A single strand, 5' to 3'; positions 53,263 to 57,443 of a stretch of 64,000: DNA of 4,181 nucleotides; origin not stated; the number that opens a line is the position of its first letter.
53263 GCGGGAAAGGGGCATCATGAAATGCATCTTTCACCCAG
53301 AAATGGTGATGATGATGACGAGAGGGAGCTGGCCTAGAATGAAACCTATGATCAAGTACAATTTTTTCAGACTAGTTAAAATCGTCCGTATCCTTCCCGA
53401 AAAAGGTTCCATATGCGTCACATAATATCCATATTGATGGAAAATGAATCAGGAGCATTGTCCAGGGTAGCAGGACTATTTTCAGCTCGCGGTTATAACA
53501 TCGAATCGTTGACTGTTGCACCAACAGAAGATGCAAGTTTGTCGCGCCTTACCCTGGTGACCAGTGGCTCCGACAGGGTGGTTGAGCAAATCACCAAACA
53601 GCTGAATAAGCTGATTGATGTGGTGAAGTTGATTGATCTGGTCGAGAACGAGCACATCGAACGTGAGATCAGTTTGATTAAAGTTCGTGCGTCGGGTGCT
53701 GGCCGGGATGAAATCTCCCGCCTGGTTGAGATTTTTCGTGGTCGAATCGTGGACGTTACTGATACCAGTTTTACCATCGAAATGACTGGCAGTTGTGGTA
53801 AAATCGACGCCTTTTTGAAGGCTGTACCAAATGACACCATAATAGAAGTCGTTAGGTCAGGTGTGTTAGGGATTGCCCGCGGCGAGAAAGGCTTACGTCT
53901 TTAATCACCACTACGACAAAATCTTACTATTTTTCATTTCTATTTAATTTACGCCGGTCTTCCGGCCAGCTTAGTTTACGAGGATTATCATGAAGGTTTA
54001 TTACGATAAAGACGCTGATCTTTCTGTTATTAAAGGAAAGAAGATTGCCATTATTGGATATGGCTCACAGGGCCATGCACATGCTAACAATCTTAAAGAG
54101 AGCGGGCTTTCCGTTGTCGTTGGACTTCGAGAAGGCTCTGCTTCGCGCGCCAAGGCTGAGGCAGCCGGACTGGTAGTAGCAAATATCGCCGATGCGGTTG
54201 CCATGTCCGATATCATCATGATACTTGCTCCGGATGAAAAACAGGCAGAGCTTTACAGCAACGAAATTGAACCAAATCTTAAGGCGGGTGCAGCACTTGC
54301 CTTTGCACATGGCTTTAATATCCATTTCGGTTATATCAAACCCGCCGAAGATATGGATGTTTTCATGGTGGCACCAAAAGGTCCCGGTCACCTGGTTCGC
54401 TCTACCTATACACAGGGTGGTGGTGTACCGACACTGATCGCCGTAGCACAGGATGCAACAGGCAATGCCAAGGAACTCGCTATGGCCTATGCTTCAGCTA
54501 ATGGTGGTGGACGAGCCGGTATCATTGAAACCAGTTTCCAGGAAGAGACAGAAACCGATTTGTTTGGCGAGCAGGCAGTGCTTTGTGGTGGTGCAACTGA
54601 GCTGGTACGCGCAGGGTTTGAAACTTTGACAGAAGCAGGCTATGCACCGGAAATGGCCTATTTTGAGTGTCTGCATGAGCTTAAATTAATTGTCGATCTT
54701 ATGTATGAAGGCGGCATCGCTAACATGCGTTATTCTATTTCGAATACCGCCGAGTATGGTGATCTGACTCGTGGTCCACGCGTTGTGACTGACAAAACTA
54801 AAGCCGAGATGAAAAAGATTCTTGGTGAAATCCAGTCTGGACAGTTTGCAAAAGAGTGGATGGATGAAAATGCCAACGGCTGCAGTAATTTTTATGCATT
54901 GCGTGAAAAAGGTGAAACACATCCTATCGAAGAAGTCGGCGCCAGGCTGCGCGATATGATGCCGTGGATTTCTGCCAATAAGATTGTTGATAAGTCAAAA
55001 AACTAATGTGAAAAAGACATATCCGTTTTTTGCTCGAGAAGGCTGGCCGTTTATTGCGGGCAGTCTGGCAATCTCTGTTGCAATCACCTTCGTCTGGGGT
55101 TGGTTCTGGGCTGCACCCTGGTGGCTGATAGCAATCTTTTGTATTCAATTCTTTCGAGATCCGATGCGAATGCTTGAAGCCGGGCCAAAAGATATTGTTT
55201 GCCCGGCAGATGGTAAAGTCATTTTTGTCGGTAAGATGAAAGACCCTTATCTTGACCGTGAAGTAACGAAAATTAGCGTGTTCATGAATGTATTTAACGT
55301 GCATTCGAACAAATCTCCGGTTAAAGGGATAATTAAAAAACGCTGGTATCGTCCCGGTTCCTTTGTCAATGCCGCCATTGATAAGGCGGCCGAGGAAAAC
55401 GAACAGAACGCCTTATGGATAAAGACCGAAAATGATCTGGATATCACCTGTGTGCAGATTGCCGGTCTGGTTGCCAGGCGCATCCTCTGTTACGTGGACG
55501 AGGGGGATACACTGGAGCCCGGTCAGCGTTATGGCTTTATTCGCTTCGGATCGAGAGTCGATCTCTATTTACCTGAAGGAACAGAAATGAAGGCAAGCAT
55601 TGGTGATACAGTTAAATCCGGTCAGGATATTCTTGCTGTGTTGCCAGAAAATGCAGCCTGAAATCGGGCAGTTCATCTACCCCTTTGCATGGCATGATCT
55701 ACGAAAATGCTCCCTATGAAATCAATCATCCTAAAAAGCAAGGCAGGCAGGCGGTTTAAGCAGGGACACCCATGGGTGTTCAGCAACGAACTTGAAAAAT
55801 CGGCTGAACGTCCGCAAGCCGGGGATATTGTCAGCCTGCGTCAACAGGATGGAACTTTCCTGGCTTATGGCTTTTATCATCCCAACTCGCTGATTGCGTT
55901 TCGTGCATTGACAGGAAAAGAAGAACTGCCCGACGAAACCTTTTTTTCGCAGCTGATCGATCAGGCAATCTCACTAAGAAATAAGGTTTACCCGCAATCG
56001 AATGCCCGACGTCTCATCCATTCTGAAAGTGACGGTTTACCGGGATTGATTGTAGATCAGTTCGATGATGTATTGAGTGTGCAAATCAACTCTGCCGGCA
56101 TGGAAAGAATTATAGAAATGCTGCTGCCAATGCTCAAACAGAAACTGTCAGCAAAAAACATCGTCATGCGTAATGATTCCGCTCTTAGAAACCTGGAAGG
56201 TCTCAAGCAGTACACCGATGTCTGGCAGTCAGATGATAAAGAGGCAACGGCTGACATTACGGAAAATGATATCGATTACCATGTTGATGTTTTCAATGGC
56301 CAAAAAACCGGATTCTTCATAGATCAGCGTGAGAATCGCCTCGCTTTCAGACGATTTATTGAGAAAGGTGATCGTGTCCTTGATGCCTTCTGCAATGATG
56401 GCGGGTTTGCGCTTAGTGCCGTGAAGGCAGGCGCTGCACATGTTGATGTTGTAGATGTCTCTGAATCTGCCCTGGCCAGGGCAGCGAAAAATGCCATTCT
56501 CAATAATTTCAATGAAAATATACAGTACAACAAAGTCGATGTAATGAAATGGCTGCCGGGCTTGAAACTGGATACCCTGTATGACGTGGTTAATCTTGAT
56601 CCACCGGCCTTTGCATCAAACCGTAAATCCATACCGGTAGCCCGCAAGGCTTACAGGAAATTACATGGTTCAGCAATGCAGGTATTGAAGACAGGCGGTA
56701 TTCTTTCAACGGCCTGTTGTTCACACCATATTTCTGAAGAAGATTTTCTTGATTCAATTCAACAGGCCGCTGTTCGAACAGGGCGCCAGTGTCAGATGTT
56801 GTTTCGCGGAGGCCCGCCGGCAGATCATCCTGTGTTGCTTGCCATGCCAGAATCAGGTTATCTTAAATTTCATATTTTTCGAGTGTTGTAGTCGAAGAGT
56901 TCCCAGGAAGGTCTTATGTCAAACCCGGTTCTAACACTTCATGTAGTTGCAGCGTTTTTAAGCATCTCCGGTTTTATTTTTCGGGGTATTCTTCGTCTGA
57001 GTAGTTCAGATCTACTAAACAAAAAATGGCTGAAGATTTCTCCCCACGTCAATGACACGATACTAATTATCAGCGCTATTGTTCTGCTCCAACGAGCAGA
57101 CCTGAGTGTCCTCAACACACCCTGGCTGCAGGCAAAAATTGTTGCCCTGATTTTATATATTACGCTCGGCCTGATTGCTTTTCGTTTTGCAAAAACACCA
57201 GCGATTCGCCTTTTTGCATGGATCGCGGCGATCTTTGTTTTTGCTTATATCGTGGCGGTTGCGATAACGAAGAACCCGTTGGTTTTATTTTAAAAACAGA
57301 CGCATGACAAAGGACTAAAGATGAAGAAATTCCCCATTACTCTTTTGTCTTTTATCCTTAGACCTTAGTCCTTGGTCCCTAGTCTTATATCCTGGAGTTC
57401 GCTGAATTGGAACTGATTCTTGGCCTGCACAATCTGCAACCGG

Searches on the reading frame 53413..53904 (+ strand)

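Call 60: search_protein_families(library=pfam, proteins=[window:53413-53904:+], max_evalue=0.001)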
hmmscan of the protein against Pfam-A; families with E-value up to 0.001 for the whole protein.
window:53413-53904:+ (163 aa): 4 families
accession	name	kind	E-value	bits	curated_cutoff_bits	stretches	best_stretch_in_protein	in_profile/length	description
PF10369.15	ALS_ss_C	-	3.7e-26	91.4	23.2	1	84-157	1-74/74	Small subunit of acetolactate synthase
PF22629.2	ACT_AHAS_ss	-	3.8e-23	81.9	27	1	5-72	1-67/67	AHAS small subunit-like ACT domain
PF13710.12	ACT_5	-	3e-18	65.8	27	1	12-72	2-61/62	ACT domain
PF01842.31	ACT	-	1.3e-14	54.1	27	1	3-68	1-65/66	ACT domain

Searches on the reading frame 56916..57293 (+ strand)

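Call 60: search_protein_families(library=pfam, proteins=[window:56916-57293:+], max_evalue=0.001)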
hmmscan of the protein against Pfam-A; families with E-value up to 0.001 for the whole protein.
window:56916-57293:+ (125 aa): 1 family
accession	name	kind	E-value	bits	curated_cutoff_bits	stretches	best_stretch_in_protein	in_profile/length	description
PF04247.17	SirB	-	1.5e-37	128.8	30.9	1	5-121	4-120/120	Invasion gene expression up-regulator, SirB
